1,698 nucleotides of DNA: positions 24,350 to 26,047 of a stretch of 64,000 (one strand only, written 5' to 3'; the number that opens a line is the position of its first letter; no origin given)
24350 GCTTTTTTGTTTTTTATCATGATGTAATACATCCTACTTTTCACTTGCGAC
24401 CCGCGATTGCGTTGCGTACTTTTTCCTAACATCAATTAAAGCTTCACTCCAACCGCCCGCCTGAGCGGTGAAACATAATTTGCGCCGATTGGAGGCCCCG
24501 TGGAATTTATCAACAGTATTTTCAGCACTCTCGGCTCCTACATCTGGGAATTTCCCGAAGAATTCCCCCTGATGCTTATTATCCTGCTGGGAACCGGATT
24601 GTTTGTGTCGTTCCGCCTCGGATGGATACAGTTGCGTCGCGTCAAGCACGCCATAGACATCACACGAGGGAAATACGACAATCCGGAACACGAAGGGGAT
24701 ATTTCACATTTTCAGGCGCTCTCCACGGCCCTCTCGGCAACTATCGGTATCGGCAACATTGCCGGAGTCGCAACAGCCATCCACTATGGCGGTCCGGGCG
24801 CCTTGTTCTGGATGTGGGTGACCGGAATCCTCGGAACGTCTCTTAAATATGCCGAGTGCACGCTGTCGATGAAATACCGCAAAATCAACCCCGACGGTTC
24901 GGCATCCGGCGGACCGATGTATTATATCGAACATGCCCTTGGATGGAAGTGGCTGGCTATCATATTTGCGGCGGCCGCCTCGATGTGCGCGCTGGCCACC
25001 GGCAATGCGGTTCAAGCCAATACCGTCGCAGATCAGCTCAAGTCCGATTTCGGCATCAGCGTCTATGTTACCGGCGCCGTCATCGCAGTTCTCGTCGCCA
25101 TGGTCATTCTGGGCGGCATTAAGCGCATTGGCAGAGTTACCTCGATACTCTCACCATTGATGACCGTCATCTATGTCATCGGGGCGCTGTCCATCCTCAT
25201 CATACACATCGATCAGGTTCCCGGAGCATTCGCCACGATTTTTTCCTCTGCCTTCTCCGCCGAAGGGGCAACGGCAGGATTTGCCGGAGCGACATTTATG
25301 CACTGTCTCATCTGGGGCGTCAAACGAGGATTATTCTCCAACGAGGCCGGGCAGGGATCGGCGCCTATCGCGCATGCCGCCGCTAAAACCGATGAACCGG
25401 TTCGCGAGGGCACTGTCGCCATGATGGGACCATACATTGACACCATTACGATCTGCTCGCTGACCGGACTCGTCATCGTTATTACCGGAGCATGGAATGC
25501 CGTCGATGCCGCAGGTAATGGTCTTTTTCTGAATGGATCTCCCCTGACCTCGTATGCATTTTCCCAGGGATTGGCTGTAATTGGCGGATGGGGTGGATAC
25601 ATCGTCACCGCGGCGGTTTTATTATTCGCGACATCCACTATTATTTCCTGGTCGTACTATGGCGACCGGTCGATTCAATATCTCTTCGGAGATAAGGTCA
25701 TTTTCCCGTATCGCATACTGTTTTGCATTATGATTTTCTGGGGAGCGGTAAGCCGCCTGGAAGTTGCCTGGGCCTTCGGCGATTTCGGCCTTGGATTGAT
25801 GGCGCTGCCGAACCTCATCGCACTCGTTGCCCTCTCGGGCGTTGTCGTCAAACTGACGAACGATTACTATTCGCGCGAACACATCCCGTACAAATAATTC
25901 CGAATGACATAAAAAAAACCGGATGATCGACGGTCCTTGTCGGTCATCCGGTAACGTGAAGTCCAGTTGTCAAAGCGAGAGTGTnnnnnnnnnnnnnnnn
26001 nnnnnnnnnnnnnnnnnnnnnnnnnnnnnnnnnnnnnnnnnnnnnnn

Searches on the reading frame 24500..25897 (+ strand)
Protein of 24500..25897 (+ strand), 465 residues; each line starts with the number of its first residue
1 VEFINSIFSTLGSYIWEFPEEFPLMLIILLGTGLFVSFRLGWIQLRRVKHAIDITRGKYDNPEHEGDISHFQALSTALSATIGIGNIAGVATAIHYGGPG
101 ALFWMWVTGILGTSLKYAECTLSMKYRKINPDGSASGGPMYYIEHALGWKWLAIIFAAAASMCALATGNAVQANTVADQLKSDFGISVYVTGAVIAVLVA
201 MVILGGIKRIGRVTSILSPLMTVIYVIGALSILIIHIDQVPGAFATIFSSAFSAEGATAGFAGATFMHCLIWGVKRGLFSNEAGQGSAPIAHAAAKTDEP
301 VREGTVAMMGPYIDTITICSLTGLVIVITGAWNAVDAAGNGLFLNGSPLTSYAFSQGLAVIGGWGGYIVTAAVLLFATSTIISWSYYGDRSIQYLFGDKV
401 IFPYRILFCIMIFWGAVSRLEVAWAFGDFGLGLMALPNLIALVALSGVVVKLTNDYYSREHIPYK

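Call 90: search_protein_families(library=pfam, proteins=[window:24500-25897:+], max_evalue=0.00001)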
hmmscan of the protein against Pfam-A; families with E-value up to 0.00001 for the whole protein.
window:24500-25897:+ (465 aa): 1 family
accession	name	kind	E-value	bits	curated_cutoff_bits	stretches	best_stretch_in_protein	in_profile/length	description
PF01235.23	Na_Ala_symp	-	1.2e-142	476.4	24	1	63-459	8-382/392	Sodium:alanine symporter family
